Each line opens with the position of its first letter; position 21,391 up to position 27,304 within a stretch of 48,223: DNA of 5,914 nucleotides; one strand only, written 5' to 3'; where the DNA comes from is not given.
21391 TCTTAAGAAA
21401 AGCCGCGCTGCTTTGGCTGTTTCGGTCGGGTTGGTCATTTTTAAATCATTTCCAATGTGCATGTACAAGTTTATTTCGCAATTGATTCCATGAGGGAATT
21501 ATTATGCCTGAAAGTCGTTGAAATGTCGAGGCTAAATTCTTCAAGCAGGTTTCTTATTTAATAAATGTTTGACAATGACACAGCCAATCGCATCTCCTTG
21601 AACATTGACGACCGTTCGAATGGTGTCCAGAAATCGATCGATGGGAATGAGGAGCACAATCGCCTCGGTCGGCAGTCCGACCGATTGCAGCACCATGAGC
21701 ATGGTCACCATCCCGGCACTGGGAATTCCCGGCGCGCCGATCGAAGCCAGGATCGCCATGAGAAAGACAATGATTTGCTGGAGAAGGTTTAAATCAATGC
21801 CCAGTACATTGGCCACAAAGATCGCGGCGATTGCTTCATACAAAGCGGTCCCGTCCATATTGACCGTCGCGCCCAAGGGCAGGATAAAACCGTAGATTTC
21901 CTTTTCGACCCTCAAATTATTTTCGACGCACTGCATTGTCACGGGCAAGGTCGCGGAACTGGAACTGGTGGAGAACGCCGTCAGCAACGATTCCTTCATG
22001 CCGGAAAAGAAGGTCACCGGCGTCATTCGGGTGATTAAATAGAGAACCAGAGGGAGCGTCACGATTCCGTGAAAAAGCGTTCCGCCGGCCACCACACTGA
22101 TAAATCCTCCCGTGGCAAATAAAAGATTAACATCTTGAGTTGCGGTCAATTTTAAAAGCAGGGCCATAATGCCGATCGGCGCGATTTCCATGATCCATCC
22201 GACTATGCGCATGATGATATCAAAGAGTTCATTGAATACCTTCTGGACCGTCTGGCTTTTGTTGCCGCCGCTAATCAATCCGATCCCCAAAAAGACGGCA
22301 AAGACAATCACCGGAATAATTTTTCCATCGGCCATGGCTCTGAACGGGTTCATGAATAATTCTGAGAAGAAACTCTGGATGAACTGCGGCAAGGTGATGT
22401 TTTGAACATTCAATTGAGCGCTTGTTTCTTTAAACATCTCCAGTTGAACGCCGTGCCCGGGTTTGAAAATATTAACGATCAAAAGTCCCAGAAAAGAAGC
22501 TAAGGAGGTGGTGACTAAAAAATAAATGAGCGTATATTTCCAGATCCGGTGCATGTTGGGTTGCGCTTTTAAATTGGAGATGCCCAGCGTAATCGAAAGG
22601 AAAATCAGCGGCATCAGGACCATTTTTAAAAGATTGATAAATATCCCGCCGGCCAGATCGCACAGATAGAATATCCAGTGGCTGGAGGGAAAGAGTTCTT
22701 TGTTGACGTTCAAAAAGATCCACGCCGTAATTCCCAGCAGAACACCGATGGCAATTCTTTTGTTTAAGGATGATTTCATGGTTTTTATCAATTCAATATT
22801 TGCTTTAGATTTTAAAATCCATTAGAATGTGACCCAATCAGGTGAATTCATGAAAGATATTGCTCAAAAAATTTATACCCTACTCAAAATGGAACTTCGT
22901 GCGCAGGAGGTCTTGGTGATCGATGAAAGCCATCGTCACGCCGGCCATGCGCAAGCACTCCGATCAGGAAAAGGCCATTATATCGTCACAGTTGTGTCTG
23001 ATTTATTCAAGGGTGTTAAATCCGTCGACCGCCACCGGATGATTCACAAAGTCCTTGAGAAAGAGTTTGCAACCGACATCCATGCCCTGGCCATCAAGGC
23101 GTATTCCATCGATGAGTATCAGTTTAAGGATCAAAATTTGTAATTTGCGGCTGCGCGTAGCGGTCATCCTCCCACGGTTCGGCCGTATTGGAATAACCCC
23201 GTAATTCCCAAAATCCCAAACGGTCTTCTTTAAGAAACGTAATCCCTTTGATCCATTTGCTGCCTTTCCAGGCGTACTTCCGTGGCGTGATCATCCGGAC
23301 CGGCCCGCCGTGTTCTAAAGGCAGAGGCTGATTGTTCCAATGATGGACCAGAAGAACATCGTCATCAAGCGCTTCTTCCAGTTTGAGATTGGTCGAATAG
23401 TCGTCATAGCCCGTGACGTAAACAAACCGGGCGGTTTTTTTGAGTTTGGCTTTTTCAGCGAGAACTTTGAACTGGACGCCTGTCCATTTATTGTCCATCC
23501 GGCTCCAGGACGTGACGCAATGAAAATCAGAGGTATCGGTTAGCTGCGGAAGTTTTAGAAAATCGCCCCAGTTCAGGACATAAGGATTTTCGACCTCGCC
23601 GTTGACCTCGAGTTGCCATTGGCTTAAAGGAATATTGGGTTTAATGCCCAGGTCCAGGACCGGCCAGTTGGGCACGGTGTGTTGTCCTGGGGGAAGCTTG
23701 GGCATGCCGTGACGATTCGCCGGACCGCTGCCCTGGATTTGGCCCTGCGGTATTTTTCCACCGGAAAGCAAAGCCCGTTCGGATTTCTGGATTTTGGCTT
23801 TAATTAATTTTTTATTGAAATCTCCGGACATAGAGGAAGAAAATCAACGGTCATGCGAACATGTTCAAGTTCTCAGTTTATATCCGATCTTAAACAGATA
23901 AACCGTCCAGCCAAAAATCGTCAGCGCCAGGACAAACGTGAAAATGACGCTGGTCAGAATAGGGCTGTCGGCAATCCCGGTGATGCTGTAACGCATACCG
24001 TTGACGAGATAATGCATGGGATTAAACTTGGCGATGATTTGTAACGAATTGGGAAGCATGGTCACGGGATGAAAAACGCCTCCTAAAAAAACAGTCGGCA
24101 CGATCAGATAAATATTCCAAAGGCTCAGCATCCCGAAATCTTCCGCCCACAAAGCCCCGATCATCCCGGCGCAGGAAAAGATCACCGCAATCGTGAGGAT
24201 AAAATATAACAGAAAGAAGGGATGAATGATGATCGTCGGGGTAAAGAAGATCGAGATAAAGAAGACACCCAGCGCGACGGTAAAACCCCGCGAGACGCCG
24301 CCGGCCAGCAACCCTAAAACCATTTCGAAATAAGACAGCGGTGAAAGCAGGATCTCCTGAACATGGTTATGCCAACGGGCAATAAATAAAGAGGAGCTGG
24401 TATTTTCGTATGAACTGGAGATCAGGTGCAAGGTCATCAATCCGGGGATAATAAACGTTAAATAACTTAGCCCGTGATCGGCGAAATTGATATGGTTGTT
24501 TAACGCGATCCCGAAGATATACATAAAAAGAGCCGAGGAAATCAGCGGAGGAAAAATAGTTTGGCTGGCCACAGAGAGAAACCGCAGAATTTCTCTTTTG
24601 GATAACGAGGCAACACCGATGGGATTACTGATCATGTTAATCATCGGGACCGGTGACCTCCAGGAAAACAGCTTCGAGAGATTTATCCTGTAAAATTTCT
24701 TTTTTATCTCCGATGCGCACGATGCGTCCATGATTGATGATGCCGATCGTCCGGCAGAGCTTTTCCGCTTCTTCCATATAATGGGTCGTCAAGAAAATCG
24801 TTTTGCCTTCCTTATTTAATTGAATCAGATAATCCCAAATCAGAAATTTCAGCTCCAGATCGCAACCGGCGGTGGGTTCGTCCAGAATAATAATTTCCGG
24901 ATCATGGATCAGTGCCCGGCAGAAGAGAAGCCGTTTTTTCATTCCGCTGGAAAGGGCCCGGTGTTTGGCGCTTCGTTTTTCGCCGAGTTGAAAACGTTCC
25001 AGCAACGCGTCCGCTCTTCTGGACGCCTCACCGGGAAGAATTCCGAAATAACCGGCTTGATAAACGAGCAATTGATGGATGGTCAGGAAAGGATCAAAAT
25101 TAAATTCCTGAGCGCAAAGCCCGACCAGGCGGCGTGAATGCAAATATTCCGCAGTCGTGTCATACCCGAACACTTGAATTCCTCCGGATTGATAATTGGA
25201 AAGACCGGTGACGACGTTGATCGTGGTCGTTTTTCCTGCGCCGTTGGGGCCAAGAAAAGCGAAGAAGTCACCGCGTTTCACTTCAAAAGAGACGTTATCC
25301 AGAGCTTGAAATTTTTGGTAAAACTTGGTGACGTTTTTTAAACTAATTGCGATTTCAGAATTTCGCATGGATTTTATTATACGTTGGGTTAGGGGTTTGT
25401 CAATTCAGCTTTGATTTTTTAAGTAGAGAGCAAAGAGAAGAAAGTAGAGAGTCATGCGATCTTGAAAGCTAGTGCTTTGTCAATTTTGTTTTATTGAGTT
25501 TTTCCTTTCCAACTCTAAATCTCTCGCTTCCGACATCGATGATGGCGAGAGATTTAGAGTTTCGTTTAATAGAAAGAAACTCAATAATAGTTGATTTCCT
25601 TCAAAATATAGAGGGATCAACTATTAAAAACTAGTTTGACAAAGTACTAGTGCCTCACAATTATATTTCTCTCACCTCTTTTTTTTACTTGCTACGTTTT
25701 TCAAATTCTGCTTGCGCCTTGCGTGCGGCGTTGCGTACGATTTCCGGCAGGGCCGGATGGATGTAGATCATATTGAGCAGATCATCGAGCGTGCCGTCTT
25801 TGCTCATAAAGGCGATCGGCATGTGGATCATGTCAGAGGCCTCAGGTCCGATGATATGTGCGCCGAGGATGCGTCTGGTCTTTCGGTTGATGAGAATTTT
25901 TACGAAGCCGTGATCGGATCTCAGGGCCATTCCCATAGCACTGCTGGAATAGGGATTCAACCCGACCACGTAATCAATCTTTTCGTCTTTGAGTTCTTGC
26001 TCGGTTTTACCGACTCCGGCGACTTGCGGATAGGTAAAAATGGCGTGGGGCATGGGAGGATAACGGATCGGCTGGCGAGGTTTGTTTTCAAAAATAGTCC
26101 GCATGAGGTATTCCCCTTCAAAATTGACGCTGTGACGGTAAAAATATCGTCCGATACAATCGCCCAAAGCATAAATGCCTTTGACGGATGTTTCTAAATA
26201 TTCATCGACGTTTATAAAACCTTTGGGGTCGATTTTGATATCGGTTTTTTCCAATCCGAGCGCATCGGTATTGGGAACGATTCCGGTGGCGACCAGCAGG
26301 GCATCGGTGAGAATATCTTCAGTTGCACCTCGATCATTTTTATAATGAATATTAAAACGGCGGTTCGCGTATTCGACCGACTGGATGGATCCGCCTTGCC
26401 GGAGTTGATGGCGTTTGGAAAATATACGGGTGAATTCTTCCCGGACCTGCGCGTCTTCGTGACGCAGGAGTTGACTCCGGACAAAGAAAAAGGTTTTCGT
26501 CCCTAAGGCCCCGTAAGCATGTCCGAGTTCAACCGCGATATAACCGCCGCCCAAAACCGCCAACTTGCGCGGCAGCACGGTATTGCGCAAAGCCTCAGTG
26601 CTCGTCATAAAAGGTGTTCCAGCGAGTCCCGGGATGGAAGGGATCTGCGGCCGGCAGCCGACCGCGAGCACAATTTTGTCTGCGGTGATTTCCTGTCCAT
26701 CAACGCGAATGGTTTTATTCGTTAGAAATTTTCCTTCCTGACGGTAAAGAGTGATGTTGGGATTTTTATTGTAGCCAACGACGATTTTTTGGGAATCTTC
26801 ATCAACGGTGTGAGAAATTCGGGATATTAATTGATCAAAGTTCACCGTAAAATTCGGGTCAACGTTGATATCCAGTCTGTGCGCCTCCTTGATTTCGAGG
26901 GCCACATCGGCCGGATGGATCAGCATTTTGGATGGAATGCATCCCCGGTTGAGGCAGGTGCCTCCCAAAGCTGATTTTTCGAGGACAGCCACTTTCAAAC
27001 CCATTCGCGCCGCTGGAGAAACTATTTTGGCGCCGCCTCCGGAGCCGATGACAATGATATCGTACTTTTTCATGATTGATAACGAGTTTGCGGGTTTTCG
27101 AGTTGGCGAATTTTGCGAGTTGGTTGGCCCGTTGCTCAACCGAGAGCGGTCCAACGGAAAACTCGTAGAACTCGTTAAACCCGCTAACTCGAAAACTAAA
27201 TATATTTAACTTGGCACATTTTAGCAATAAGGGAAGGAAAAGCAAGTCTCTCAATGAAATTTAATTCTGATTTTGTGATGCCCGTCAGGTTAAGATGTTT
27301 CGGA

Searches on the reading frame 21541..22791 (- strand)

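Call 76: search_protein_families(library=pfam, proteins=[window:21541-22791:-], max_evalue=0.001)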
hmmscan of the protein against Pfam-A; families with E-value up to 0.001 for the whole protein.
window:21541-22791:- (416 aa): 1 family
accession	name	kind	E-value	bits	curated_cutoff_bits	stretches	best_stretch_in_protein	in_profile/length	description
PF00375.23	SDF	-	2e-117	392.9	27.9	1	12-409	4-386/387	Sodium:dicarboxylate symporter family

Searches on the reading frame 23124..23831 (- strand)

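Call 77: search_protein_families(library=pfam, proteins=[window:23124-23831:-], max_evalue=0.001)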
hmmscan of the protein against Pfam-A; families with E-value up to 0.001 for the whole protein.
window:23124-23831:- (235 aa): 1 family
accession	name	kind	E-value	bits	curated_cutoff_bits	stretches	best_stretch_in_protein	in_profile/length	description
PF00174.25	Oxidored_molyb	-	2e-39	135.3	24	1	66-208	6-169/169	Oxidoreductase molybdopterin binding domain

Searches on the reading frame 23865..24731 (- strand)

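Call 77: search_protein_families(library=pfam, proteins=[window:23865-24731:-], max_evalue=0.001)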
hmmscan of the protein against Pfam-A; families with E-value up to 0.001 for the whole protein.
window:23865-24731:- (288 aa): 1 family
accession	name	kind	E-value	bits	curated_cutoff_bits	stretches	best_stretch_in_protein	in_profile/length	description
PF01061.29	ABC2_membrane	-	4.3e-19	69.3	26.9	1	42-249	5-209/211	ABC-2 type transporter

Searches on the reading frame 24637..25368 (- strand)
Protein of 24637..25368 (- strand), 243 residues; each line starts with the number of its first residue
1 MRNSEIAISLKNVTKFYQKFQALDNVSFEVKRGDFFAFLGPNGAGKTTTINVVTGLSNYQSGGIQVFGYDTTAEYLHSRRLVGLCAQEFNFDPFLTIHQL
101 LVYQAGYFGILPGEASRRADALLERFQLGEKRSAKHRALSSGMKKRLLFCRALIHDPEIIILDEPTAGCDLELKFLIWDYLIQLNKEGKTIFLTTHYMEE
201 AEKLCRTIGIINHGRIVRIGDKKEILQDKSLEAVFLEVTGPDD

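Call 77: search_protein_families(library=pfam, proteins=[window:24637-25368:-], max_evalue=0.001)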
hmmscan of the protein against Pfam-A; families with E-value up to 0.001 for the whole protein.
window:24637-25368:- (243 aa): 3 families
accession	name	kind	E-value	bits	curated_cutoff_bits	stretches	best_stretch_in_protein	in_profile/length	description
PF00005.33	ABC_tran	-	5.2e-30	105.3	25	1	23-167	1-137/137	ABC transporter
PF13304.12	AAA_21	-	3.9e-08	34.2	27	1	126-196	225-298/304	AAA domain, putative AbiEii toxin, Type IV TA system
PF13476.12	AAA_23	-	0.00058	21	27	1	8-52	2-38/201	AAA domain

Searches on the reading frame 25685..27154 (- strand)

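Call 77: search_protein_families(library=pfam, proteins=[window:25685-27154:-], max_evalue=0.001)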
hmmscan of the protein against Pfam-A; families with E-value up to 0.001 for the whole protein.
window:25685-27154:- (489 aa): 4 families
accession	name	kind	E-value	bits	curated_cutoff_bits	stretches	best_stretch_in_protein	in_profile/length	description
PF07992.20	Pyr_redox_2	-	2.7e-50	171.9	26.1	1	31-335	1-279/291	Pyridine nucleotide-disulphide oxidoreductase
PF02852.28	Pyr_redox_dim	-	4.2e-27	94.9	25.3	1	368-476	1-109/110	Pyridine nucleotide-disulphide oxidoreductase, dimerisation domain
PF00070.33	Pyr_redox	-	9.6e-09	36.1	22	1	197-261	1-67/82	Pyridine nucleotide-disulphide oxidoreductase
PF13434.12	Lys_Orn_oxgnase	-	5e-07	29.6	21.3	0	149-211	139-204/339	L-lysine 6-monooxygenase/L-ornithine 5-monooxygenase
